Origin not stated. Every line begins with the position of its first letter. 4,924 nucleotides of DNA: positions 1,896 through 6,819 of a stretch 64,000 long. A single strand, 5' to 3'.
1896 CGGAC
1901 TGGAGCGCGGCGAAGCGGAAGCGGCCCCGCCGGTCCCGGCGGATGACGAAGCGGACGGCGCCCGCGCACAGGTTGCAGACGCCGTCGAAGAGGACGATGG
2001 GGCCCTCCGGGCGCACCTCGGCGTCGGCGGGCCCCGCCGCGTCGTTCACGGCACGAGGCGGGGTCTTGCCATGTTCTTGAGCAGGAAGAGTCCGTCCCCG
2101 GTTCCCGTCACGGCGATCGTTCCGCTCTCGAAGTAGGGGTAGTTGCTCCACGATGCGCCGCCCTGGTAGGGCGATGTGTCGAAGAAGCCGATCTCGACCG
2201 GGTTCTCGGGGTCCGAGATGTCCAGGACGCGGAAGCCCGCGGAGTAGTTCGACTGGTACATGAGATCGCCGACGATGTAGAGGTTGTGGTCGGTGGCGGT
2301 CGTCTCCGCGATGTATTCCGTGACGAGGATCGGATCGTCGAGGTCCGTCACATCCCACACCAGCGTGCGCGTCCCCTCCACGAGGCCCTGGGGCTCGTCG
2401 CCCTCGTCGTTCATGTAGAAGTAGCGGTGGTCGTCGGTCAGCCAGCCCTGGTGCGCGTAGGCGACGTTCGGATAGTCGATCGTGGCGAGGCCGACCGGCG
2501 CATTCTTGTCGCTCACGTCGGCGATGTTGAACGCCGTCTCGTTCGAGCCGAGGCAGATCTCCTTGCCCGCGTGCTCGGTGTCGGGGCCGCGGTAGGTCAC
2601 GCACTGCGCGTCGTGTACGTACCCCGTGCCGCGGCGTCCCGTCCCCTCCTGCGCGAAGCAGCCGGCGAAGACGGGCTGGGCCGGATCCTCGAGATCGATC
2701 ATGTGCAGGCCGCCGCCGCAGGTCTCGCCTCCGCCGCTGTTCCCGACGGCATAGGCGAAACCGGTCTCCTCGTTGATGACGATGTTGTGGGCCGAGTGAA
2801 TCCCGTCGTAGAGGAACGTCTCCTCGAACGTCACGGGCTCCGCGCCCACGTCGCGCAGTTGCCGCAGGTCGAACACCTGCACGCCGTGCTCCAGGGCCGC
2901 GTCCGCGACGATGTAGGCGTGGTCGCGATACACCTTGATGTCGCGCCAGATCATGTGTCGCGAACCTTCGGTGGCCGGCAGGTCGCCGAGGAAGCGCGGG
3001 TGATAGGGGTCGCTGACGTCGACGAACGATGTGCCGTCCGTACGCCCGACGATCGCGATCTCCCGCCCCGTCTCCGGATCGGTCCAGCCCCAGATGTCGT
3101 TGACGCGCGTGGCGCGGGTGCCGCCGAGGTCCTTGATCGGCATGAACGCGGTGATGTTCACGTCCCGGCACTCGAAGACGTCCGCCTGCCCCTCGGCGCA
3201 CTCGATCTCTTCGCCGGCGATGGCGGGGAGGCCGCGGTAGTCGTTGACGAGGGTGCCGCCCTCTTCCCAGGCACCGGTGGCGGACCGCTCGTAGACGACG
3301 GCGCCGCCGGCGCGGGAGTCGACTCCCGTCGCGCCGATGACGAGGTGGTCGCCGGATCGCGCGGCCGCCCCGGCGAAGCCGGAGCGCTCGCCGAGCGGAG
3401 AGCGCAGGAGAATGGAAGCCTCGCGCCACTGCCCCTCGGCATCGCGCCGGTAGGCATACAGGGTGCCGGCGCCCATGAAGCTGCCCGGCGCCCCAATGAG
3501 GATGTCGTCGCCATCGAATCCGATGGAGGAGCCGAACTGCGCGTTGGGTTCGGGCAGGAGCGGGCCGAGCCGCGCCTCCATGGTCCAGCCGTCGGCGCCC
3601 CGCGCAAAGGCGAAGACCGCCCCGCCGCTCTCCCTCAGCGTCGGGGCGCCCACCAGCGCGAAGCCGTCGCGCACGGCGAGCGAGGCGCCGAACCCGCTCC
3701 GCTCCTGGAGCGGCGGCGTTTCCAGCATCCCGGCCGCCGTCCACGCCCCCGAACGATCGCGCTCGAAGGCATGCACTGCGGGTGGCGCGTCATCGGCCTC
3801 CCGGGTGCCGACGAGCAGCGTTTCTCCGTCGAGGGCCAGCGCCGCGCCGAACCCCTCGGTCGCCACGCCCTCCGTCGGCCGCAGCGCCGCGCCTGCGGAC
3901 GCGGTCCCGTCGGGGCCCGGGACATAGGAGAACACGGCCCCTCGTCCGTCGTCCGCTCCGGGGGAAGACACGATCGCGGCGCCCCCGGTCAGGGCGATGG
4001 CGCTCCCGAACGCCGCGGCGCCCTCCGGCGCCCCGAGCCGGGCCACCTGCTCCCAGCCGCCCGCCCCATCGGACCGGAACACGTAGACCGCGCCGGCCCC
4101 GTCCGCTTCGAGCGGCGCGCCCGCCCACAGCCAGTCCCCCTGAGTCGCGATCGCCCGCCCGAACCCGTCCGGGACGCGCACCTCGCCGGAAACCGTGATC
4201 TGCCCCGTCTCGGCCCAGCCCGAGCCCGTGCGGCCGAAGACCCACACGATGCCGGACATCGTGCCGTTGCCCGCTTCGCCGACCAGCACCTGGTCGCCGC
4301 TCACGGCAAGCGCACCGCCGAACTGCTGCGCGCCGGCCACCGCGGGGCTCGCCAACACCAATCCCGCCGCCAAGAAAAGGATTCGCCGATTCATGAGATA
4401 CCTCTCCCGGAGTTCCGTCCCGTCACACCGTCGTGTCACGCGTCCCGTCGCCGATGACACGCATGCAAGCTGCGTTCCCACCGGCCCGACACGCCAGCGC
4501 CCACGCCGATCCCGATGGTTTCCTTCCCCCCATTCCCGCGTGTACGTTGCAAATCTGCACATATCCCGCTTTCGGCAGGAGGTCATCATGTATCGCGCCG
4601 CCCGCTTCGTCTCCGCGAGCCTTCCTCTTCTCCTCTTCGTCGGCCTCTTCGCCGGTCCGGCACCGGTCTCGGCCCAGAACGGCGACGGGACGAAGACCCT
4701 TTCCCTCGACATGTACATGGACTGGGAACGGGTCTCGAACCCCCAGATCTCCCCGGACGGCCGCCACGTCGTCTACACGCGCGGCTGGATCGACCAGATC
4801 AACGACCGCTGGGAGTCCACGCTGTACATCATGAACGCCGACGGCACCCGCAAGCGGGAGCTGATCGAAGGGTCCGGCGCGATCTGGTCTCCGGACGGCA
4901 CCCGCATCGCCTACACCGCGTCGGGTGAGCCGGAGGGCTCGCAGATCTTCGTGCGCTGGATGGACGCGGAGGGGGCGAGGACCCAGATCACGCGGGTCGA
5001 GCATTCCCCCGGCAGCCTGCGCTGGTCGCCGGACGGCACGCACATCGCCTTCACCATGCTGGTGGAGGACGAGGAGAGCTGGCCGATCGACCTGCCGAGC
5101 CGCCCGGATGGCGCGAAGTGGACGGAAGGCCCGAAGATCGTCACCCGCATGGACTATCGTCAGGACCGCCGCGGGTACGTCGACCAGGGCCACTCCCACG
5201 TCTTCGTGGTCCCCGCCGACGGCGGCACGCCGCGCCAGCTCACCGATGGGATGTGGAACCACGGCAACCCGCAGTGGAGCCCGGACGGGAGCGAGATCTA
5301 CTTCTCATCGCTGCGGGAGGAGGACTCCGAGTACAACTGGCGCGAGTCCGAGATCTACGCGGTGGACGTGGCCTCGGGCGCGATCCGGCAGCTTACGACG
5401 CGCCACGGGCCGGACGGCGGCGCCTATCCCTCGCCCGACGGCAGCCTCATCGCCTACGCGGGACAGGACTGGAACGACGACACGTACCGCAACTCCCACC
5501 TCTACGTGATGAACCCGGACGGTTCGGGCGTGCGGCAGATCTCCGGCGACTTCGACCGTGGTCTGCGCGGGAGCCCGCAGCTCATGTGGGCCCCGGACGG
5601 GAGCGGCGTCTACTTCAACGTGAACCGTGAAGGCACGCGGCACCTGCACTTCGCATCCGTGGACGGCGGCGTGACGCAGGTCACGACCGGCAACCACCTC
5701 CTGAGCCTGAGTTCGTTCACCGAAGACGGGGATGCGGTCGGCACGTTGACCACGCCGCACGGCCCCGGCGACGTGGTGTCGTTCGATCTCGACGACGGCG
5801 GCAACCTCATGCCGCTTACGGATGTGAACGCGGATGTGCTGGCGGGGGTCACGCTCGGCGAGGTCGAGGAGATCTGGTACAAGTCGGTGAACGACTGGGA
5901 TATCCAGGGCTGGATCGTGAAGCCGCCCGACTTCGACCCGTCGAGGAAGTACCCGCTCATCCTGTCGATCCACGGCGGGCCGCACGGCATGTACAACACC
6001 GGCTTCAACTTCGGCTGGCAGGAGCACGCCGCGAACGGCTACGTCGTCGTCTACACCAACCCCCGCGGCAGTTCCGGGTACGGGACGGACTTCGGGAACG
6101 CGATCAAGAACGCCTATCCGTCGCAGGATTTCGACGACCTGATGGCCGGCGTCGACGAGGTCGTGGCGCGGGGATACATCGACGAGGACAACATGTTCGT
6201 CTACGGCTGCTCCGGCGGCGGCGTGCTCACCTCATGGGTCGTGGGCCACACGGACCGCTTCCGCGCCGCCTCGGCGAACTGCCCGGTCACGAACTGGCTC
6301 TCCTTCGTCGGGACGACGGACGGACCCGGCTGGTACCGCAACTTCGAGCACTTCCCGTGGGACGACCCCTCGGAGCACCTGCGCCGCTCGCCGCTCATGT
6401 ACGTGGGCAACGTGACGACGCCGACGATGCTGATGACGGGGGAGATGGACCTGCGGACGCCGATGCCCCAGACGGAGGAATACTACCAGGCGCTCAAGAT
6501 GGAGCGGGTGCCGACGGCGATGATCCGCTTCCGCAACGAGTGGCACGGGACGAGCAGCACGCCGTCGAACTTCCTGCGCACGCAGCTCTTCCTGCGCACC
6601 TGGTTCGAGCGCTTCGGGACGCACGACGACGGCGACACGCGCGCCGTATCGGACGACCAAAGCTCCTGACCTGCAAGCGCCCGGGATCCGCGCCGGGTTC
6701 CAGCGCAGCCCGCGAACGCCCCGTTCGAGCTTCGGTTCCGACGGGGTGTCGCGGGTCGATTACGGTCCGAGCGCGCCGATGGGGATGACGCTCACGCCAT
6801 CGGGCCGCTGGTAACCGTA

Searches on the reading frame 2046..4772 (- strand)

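Call 67: search_protein_families(library=pfam, proteins=[window:2046-4772:-], max_evalue=0.0001)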
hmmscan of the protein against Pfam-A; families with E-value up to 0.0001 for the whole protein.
window:2046-4772:- (908 aa): 2 families
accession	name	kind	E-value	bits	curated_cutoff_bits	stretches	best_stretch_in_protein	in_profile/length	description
PF14312.12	FG-GAP_2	-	7.1e-26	90.6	23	0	199-232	13-49/49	FG-GAP repeat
PF08309.17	LVIVD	-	2.1e-05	24.2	20.2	0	835-866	11-42/42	LVIVD repeat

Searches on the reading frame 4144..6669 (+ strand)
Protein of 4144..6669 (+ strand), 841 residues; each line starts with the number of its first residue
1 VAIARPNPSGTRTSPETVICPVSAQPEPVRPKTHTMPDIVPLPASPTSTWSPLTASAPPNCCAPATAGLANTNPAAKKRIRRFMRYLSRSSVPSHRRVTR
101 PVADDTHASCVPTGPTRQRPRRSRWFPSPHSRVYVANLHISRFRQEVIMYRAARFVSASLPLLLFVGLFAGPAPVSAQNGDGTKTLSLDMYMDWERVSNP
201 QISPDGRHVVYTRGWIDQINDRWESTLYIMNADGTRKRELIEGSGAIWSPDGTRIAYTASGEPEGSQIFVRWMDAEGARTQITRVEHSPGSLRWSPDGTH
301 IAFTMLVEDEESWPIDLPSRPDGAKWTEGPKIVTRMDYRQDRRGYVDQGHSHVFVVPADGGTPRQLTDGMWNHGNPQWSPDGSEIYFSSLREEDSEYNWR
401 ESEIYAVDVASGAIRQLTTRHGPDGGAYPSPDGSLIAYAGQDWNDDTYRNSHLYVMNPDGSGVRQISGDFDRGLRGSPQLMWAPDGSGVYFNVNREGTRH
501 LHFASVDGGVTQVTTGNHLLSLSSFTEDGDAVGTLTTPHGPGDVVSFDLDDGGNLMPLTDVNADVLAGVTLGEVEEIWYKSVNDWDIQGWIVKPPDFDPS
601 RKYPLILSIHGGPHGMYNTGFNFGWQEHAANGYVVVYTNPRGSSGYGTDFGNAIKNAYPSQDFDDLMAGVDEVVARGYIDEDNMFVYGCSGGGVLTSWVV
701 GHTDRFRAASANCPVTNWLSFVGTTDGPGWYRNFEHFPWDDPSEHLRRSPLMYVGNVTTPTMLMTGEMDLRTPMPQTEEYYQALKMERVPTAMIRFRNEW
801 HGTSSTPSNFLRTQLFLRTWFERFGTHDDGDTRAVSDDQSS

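Call 67: search_protein_families(library=pfam, proteins=[window:4144-6669:+], max_evalue=0.0001)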
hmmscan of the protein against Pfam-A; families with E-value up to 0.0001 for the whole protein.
window:4144-6669:+ (841 aa): 5 families
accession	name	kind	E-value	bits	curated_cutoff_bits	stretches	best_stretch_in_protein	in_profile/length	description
PF00326.27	Peptidase_S9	-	6.8e-46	156.9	22.6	1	628-822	10-207/213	Prolyl oligopeptidase family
PF07676.18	PD40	-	7.3e-21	74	20.9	0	247-270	15-38/38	WD40-like Beta Propeller Repeat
PF00930.27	DPPIV_N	-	1.6e-15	57.2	22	1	347-432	256-339/354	Dipeptidyl peptidase IV (DPP IV) N-terminal region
PF05448.18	AXE1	-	1.2e-06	28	21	1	573-714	55-208/321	Acetyl xylan esterase (AXE1)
PF07859.19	Abhydrolase_3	-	7.5e-05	23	25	0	662-802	48-207/210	alpha/beta hydrolase fold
